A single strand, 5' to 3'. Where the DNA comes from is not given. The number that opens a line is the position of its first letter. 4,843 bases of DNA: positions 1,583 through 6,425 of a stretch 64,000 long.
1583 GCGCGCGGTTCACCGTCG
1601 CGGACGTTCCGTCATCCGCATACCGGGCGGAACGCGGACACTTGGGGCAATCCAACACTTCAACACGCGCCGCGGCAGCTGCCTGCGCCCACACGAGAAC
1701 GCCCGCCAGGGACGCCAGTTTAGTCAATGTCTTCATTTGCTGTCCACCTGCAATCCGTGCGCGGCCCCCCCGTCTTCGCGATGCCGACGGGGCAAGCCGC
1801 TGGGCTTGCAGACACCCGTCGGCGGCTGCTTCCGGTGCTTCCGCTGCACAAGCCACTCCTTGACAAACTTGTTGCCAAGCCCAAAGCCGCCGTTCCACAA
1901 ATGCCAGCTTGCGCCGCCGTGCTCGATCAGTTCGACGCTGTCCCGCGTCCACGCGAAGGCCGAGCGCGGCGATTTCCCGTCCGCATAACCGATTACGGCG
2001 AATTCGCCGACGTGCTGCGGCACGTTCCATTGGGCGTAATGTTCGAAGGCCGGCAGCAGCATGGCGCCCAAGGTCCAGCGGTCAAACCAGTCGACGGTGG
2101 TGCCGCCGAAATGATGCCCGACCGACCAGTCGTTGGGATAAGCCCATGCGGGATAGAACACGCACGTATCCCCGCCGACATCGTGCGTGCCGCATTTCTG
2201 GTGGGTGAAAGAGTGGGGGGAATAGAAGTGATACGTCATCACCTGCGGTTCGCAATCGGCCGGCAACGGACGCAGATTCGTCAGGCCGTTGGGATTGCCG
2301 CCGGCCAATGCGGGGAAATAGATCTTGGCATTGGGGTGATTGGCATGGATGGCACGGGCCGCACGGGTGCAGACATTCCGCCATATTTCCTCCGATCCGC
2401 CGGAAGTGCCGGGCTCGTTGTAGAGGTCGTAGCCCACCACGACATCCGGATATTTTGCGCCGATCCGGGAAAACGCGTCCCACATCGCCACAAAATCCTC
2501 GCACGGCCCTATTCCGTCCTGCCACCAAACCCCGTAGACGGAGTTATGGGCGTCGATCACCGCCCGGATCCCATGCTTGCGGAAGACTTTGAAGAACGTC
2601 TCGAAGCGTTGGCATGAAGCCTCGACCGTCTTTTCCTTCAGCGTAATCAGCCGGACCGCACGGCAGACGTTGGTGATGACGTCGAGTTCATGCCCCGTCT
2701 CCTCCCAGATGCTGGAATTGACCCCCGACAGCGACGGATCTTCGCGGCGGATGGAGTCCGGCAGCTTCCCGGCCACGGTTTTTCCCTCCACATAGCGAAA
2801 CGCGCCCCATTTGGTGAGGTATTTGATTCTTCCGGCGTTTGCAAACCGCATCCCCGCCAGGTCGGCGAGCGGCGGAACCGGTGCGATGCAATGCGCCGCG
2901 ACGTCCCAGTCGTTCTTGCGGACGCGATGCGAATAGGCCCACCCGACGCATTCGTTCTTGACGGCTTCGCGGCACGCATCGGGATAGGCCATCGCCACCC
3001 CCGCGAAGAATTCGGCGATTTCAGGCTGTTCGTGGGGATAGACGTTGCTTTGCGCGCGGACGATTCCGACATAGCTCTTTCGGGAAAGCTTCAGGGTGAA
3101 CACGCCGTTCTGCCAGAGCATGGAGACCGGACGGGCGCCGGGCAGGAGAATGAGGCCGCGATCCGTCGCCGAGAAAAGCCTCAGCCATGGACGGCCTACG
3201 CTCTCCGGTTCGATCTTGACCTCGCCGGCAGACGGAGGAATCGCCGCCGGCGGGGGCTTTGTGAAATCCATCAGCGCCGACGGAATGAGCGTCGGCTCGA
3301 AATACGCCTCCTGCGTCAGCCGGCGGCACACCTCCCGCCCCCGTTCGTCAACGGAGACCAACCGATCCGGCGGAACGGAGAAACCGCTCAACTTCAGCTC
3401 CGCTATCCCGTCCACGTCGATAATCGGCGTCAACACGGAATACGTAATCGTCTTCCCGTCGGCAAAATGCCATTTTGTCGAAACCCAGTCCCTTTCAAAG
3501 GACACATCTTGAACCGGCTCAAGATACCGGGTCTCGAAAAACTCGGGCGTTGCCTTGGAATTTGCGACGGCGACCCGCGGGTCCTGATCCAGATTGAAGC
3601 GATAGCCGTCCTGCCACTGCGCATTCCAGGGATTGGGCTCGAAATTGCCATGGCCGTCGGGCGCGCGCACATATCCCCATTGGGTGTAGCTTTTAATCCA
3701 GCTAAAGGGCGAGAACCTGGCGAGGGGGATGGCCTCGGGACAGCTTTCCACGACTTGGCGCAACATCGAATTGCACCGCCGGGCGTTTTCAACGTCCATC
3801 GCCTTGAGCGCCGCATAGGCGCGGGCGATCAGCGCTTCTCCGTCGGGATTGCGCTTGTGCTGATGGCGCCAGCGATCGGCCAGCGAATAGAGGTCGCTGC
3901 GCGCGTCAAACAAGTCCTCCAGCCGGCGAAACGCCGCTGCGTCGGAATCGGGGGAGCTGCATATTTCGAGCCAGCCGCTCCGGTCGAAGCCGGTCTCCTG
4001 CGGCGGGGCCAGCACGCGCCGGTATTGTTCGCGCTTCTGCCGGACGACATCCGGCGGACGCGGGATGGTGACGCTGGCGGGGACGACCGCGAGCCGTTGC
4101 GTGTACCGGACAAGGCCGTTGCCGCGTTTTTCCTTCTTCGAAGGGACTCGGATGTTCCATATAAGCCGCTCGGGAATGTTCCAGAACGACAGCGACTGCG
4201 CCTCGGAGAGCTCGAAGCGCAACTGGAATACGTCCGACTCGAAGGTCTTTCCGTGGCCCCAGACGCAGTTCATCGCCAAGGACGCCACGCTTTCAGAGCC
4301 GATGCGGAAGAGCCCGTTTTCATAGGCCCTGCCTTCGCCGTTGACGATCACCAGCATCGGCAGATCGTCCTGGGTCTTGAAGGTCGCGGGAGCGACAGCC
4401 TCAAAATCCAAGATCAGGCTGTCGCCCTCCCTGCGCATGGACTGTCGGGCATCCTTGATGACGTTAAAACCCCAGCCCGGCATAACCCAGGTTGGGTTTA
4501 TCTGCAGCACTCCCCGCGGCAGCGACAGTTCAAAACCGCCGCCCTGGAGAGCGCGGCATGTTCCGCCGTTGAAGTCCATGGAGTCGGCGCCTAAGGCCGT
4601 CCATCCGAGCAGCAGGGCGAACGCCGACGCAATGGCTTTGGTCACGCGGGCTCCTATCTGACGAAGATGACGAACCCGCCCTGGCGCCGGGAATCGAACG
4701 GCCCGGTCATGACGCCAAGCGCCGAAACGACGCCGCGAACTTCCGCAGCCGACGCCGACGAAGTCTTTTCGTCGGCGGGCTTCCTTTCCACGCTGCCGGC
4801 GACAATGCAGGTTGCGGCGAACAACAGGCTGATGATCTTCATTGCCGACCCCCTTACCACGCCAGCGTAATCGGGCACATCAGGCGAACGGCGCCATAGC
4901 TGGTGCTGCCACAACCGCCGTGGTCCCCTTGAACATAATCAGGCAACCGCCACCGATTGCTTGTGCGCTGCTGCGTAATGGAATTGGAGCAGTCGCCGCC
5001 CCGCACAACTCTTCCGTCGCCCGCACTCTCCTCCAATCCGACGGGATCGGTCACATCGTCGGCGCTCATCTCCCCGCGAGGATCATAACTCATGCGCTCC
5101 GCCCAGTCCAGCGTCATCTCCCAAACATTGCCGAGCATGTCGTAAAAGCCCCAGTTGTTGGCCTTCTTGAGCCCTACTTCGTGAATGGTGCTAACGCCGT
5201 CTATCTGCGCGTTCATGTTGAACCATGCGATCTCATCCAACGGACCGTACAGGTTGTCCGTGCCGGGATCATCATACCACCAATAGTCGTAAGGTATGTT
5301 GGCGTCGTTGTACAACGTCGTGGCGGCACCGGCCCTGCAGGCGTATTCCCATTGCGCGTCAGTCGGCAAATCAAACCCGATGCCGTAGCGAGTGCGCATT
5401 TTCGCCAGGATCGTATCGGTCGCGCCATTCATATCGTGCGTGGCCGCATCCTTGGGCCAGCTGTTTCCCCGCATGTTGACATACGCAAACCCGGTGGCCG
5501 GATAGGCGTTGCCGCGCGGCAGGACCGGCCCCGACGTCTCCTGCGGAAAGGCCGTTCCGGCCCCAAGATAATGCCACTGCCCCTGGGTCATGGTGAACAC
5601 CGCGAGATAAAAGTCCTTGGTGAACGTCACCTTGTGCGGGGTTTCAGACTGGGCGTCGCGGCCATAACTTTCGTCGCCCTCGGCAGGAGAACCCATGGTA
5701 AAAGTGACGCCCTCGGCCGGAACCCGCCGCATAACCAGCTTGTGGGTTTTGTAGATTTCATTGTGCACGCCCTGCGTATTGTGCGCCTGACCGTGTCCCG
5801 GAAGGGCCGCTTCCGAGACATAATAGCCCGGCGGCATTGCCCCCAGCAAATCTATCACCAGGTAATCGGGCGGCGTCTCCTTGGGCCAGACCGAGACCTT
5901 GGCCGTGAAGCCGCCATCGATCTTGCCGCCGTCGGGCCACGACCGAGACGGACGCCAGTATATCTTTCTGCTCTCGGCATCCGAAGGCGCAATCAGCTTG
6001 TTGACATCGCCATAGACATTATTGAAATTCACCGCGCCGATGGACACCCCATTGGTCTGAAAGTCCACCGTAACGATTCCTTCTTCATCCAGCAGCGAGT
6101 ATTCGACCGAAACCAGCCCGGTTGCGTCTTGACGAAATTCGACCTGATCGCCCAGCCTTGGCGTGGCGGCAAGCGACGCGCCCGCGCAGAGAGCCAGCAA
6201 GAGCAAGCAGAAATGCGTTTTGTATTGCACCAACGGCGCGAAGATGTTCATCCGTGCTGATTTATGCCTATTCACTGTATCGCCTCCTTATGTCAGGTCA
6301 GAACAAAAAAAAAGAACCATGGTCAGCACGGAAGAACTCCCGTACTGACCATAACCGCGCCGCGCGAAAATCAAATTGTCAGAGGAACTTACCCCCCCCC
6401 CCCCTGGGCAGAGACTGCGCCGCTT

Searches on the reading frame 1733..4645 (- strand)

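Call 92: search_protein_families(library=pfam, proteins=[window:1733-4645:-], max_evalue=0.001)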
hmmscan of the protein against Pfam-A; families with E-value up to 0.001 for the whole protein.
window:1733-4645:- (970 aa): 1 family
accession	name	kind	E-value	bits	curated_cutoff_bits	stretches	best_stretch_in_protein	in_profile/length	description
PF00150.24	Cellulase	-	4.9e-14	52.9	23.5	1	673-918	56-267/272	Cellulase (glycosyl hydrolase family 5)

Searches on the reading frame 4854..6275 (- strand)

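Call 92: search_protein_families(library=pfam, proteins=[window:4854-6275:-], max_evalue=0.001)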
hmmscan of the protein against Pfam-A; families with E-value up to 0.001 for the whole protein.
window:4854-6275:- (473 aa): 1 family
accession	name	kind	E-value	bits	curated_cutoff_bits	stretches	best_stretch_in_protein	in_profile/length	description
PF03781.23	FGE-sulfatase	-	9.3e-24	84.9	23.3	1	189-448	10-245/255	Sulfatase-modifying factor enzyme 1-like domain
